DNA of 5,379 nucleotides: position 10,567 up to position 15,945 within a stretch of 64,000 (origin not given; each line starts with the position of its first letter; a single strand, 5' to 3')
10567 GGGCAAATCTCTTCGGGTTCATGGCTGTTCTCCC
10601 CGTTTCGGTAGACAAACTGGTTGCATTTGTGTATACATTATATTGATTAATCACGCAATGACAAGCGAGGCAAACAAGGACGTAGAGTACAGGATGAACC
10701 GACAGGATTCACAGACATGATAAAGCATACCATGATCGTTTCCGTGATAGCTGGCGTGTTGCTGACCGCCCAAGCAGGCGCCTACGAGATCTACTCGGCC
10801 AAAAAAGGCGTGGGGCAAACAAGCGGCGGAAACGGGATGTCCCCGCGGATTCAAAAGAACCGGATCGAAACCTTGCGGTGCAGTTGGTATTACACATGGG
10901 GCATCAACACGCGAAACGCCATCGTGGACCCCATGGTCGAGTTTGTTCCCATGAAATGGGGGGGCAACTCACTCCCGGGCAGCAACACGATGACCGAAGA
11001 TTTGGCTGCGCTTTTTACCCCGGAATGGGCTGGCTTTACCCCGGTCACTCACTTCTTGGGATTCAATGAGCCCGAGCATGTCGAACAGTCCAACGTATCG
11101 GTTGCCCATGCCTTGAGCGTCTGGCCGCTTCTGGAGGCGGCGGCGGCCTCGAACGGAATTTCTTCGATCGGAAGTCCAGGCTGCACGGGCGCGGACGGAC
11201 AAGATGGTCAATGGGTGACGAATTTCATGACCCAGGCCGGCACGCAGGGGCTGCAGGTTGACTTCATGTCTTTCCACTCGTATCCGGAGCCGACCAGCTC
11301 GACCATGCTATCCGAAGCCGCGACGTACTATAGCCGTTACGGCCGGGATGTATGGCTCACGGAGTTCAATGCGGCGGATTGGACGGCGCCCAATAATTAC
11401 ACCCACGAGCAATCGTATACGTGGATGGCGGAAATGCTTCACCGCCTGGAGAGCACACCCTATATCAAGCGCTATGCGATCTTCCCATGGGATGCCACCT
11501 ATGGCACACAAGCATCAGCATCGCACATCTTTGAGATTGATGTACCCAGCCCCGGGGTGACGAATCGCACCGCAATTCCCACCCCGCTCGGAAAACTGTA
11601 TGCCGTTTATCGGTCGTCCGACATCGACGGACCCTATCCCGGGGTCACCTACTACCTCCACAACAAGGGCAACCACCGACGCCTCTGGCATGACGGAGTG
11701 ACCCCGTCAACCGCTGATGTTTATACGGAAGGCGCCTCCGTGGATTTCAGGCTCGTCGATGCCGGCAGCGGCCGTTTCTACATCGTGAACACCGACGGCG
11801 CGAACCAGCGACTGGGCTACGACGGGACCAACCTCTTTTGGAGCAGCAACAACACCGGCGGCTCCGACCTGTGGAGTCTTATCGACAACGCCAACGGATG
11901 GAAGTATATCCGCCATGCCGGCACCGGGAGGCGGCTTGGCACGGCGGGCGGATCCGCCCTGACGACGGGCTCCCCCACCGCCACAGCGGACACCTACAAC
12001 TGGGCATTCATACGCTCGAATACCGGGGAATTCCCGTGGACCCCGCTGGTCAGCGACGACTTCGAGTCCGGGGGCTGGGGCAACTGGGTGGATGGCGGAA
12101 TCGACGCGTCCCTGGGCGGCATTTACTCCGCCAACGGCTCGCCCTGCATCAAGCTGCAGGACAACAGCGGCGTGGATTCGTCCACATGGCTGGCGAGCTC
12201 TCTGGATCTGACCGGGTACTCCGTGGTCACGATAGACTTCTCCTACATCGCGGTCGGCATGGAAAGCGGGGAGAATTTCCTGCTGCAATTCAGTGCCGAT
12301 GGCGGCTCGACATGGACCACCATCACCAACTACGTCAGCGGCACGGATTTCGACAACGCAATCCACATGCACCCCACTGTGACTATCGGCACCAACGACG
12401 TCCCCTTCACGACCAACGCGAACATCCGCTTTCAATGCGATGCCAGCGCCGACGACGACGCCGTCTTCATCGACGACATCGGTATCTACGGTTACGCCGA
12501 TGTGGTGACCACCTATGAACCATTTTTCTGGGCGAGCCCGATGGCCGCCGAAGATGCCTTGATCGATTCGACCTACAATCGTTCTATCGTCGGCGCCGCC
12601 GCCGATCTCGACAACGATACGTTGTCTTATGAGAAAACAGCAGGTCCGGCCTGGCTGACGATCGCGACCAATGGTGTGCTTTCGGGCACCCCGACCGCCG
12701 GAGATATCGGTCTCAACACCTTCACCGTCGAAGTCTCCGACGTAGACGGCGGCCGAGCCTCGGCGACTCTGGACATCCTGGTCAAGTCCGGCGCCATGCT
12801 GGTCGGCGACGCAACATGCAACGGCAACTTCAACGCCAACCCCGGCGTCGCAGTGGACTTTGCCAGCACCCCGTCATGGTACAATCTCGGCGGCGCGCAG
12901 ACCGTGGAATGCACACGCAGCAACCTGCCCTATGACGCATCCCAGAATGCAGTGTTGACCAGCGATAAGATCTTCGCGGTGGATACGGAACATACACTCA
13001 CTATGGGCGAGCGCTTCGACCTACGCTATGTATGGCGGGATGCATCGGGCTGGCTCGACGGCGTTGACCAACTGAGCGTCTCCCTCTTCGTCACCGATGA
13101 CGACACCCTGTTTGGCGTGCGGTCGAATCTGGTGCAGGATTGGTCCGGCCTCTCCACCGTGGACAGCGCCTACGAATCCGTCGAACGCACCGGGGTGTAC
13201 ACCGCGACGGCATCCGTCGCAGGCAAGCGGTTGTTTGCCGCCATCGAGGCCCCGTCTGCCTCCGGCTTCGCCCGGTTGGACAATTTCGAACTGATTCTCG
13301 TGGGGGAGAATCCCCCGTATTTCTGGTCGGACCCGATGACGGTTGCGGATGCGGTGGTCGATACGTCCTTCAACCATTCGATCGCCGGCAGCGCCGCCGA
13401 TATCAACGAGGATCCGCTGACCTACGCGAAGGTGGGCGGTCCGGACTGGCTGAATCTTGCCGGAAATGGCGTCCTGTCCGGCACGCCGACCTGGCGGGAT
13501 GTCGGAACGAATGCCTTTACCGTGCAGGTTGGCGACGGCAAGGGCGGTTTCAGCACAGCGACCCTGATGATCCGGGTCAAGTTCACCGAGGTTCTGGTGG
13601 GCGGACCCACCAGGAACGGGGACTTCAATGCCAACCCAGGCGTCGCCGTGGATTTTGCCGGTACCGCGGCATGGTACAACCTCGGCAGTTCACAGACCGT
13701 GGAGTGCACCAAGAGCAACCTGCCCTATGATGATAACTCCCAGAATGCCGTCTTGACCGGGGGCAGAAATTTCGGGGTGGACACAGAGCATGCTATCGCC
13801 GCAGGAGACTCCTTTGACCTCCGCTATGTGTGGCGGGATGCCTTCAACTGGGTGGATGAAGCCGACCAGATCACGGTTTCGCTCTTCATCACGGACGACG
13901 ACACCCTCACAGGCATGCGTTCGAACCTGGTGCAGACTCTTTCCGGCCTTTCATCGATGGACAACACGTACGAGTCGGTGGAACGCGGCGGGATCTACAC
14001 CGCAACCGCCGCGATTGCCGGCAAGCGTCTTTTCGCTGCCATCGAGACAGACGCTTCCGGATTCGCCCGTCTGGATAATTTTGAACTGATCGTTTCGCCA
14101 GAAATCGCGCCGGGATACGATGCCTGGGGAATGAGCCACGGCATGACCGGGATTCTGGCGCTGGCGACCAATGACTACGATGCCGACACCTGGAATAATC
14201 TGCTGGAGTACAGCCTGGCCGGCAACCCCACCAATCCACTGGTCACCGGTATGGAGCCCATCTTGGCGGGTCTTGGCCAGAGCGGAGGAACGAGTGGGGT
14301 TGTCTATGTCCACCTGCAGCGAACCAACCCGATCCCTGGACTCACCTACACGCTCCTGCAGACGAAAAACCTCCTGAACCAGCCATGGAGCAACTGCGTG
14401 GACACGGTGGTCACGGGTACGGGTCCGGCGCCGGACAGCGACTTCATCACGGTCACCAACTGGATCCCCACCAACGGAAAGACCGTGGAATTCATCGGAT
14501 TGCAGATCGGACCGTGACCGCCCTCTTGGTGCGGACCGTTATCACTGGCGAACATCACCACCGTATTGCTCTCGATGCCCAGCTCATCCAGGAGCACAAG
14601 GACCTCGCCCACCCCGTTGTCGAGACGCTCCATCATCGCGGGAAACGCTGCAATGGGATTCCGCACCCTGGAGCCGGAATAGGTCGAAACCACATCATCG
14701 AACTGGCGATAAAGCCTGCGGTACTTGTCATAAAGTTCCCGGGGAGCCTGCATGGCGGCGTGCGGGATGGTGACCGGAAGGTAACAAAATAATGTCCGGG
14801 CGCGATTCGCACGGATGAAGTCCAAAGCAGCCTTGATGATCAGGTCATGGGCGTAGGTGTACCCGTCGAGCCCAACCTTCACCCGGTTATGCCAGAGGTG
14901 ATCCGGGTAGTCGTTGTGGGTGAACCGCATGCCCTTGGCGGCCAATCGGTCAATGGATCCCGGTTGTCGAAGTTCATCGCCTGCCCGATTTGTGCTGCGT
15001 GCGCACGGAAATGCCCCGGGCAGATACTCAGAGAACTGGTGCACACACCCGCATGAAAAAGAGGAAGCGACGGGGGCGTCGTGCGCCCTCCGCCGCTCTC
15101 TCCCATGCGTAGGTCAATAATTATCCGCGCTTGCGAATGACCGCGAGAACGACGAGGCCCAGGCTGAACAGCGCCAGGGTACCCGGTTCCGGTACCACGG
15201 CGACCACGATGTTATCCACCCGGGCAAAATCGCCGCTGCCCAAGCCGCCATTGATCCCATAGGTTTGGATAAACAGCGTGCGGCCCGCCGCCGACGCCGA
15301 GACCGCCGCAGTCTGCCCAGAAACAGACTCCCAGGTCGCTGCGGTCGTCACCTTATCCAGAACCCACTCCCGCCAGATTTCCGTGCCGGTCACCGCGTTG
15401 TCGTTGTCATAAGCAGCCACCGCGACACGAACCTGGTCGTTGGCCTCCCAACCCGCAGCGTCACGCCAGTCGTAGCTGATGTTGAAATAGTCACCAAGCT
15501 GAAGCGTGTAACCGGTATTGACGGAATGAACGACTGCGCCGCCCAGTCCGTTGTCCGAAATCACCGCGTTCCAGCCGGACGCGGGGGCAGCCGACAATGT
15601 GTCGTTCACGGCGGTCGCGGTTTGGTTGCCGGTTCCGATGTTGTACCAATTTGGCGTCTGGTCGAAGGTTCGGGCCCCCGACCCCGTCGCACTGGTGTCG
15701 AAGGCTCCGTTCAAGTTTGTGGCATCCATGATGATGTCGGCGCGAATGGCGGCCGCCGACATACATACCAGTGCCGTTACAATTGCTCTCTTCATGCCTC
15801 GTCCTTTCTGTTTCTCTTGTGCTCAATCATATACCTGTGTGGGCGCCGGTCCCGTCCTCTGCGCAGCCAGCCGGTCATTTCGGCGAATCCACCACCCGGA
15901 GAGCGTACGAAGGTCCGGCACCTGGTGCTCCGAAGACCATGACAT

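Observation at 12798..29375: Nine copies of an unassigned ~175-aa module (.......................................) spread over five secreted proteins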

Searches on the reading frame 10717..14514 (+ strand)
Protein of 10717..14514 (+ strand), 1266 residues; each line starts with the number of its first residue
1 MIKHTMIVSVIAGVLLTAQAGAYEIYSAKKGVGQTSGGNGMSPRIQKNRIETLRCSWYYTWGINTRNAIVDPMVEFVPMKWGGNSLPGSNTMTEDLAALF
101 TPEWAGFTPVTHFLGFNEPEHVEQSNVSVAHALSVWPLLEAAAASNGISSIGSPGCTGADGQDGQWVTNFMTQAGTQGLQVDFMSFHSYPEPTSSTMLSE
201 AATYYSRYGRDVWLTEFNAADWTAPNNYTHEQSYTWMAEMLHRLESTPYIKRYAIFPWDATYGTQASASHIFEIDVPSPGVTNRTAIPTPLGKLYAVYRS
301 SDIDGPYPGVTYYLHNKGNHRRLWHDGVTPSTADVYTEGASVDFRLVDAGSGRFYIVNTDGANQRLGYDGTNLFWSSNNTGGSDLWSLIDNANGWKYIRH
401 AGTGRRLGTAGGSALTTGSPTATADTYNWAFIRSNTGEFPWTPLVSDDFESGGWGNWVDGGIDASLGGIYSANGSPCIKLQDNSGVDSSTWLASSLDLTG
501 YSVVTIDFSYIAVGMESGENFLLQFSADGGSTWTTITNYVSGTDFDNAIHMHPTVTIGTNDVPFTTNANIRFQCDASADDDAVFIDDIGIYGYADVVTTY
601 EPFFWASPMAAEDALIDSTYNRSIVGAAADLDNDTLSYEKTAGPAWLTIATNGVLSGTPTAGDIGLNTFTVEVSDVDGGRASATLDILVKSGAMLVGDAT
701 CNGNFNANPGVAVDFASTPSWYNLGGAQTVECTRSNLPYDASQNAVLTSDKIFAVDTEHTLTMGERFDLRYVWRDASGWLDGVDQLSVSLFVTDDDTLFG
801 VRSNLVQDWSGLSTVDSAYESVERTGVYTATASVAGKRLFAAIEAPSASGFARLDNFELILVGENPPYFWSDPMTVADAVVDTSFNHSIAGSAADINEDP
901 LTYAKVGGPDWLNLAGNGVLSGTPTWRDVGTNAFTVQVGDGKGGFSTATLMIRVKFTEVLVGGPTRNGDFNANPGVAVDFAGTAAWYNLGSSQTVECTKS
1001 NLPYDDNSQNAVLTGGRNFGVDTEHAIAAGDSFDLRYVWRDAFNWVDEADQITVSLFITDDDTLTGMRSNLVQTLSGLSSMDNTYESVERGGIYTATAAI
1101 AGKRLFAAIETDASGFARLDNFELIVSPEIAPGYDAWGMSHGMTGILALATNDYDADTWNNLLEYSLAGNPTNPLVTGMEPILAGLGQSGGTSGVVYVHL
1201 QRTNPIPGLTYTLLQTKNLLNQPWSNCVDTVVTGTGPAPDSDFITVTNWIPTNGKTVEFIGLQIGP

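Call 8: search_protein_families(library=pfam, proteins=[window:10717-14514:+], max_evalue=0.1)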
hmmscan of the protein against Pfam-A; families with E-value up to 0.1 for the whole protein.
window:10717-14514:+ (1266 aa): 6 families
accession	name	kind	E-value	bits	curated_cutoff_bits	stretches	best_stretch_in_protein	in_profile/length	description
PF11790.14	Glyco_hydro_cc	-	4.9e-38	131.5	21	1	51-259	16-210/237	Glycosyl hydrolase catalytic core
PF05345.18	He_PIG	-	2.7e-18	66.6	24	2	623-689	22-95/96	Putative Ig domain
PF17963.7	Big_9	-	6.3e-14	53.1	23.6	2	875-952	6-88/89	Bacterial Ig domain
PF17892.7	Cadherin_5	-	5.3e-10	39.4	26.5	2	622-689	27-97/98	Cadherin-like domain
PF14200.12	RicinB_lectin_2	-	0.0046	18.1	25.6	1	343-420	14-85/89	Ricin-type beta-trefoil lectin domain-like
PF21471.3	Reelin_subrepeat-B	-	0.023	14.9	27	1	497-543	33-82/127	Reelin subrepeat B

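Call 9: search_protein_families(library=ncbifam, proteins=[window:10717-14514:+], max_evalue=0.1)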
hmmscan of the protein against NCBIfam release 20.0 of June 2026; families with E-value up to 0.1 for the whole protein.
window:10717-14514:+ (1266 aa): 1 family
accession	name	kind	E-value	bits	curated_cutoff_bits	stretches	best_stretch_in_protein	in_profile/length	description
NF012211.1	tand_rpt_95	domain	4e-10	39.5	90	2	621-690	12-85/98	tandem-95 repeat protein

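Call 39: list_cluster_members(proteins=[window:10717-14514:+, window:15124-15795:-, P0021, P0031, window:24262-25551:-])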
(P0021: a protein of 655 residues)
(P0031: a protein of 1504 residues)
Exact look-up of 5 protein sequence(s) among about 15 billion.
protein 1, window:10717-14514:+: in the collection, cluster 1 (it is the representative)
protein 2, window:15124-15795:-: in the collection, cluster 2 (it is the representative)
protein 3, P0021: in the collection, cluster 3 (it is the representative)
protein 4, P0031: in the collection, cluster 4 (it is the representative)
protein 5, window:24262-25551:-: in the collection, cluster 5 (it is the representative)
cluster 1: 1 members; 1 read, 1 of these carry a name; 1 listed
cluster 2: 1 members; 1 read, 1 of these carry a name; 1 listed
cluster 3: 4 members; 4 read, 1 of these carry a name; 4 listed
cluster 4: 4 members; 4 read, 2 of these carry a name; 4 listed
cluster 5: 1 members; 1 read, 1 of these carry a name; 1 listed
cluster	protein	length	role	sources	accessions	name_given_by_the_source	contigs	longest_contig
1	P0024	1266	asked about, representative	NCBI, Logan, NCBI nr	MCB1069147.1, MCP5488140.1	MAG: hypothetical protein H7A43_05775 [Verrucomicrobia bacterium] | hypothetical protein [Kiritimatiellia bacterium]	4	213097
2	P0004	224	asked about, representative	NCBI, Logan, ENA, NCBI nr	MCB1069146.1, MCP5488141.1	MAG: PEP-CTERM sorting domain-containing protein [Verrucomicrobia bacterium] | PEP-CTERM sorting domain-containing protein [Kiritimatiellia bacterium]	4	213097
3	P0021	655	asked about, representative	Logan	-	-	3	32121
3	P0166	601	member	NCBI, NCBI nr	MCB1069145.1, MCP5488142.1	MAG: hypothetical protein H7A43_05785 [Verrucomicrobia bacterium] | hypothetical protein [Kiritimatiellia bacterium]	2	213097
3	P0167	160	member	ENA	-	-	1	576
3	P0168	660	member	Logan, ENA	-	-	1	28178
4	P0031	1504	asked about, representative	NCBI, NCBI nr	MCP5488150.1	MAG: hypothetical protein H7A43_05825 [Verrucomicrobia bacterium] | hypothetical protein [Verrucomicrobiota bacterium]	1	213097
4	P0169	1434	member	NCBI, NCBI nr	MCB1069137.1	MAG: hypothetical protein KDL31_02205, partial [Kiritimatiellae bacterium] | hypothetical protein [Kiritimatiellia bacterium]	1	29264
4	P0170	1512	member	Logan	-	-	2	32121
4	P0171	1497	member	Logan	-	-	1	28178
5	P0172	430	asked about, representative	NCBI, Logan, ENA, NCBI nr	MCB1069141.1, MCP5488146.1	MAG: hypothetical protein H7A43_05805 [Verrucomicrobia bacterium] | hypothetical protein [Kiritimatiellia bacterium]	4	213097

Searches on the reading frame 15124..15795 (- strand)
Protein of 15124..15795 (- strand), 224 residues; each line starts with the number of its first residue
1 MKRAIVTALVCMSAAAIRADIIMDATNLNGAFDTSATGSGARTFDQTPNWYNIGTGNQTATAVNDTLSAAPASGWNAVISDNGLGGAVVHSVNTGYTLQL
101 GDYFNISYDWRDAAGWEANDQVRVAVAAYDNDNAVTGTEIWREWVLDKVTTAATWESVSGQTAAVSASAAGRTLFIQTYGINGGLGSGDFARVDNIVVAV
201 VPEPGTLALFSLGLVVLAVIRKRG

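Call 8: search_protein_families(library=pfam, proteins=[window:15124-15795:-], max_evalue=0.1)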
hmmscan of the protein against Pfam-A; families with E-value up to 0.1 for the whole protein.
window:15124-15795:- (224 aa): 1 family
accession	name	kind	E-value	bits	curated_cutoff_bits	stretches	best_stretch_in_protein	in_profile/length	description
PF07589.16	PEP-CTERM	-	3.7e-06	27.2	20.7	1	201-222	2-23/24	PEP-CTERM motif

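Call 9: search_protein_families(library=ncbifam, proteins=[window:15124-15795:-], max_evalue=0.1)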
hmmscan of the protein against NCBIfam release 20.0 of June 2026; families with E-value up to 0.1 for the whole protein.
window:15124-15795:- (224 aa): 12 families
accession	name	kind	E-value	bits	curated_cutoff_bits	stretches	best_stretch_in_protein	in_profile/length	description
NF038120.1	PEP_CTERM_QFxxD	subfamily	7.3e-08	32.5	80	1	176-223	176-215/215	NF038120 family PEP-CTERM protein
NF038125.1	PEP_CTERM_THxN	subfamily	9.2e-07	28.7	85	1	199-223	221-245/246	THxN family PEP-CTERM protein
NF038126.1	PEP_CTERM_FxDxF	subfamily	5.8e-06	26.6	50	1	88-223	31-164/165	FxDxF family PEP-CTERM protein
NF038129.1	PEP_NF038129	equivalog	1.7e-05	24.8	65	1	65-223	69-193/194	NF038129 family PEP-CTERM protein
NF041927.1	Xrt_dep_XDP1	equivalog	1.8e-05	24.9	125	1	200-223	218-241/242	exosortase-dependent surface protein XDP1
NF041538.1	PEP_EDSA_1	subfamily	1.9e-05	24.5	100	1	198-223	280-306/307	EDSAP-1 family PEP-CTERM protein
TIGR02595.1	PEP_CTERM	domain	3.8e-05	24.2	16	1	201-223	1-22/24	PEP-CTERM sorting domain-containing protein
NF038118.1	PEP_CTERM_CCXG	equivalog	0.00011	22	90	1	194-223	169-198/199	CCXG family PEP-CTERM protein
NF033554.9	floc_PepA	equivalog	0.00021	21.2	80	1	130-223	171-259/261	flocculation-associated PEP-CTERM protein PepA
NF038124.1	PEP_CTERM_TLD_A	exception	0.00036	20.2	100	1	194-223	204-233/235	PEP_CTERM-anchored TLD domain-containing protein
NF033947.0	PEP-cistern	hypoth_equivalog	0.0037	17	60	1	180-223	155-195/195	cistern family PEP-CTERM protein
NF038119.1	PEP_CTERM_MHFG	equivalog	0.0093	16.3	100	1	192-223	227-258/260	MHFG family PEP-CTERM protein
